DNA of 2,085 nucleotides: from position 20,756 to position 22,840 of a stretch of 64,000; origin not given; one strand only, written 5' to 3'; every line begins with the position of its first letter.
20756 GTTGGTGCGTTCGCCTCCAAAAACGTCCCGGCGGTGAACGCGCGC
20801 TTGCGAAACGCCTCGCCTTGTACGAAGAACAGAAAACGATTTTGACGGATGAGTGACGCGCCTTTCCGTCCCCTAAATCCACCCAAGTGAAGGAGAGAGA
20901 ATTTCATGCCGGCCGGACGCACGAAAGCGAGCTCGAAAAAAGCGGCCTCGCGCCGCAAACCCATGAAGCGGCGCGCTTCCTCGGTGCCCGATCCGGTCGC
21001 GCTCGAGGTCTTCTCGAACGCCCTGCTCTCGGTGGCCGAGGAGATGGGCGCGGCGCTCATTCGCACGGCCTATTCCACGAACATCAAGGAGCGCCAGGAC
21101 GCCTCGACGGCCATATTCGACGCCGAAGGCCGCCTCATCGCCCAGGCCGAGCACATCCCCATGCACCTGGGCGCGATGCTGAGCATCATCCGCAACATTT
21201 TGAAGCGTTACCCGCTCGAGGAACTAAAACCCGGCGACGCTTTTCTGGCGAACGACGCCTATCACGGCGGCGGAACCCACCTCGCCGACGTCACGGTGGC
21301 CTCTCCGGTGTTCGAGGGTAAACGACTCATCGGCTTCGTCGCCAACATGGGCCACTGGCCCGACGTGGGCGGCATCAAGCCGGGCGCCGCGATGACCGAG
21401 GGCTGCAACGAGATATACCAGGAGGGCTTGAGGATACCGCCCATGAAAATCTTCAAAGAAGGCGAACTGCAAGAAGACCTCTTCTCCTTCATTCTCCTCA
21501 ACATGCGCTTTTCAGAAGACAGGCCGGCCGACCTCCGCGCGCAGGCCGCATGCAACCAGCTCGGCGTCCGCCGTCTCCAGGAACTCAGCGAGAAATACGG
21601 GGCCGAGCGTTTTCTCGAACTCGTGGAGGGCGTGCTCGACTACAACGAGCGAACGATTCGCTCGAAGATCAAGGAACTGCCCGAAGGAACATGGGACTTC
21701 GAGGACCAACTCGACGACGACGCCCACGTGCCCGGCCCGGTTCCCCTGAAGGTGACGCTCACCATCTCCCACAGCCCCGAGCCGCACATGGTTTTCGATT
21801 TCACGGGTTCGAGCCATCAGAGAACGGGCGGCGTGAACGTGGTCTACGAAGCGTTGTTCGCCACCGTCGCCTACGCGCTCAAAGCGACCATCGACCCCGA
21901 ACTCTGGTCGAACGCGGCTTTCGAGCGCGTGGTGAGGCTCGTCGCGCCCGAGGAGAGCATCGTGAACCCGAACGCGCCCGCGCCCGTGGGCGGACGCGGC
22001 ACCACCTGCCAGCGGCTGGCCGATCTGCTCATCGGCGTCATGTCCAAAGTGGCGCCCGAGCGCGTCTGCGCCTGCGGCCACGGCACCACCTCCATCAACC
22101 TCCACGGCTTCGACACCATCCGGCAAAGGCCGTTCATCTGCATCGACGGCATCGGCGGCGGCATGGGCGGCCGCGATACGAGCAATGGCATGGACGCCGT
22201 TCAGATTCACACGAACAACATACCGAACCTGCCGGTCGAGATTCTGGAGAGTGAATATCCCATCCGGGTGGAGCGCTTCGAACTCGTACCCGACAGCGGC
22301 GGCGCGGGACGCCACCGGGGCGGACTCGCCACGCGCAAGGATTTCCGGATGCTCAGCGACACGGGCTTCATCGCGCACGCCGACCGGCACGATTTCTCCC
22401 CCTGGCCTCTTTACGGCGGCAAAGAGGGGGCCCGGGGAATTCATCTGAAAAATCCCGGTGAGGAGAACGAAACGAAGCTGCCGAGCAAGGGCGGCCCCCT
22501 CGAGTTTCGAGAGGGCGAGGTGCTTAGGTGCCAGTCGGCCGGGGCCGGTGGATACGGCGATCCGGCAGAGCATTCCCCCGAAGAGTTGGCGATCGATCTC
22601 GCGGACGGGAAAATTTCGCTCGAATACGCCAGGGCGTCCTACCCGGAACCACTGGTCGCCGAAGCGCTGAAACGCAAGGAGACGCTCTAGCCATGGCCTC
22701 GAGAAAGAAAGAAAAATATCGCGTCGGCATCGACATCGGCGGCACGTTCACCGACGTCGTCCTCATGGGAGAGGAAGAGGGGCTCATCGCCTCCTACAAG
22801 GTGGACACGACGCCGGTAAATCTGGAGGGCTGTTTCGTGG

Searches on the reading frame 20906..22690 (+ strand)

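Call 56: search_protein_families(library=pfam, proteins=[window:20906-22690:+], max_evalue=0.00001)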
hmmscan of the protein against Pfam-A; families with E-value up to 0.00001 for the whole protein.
window:20906-22690:+ (594 aa): 1 family
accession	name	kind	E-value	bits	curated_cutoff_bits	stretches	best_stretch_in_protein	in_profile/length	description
PF02538.19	Hydantoinase_B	-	1e-173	579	26.8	1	29-553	1-519/519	Hydantoinase B/oxoprolinase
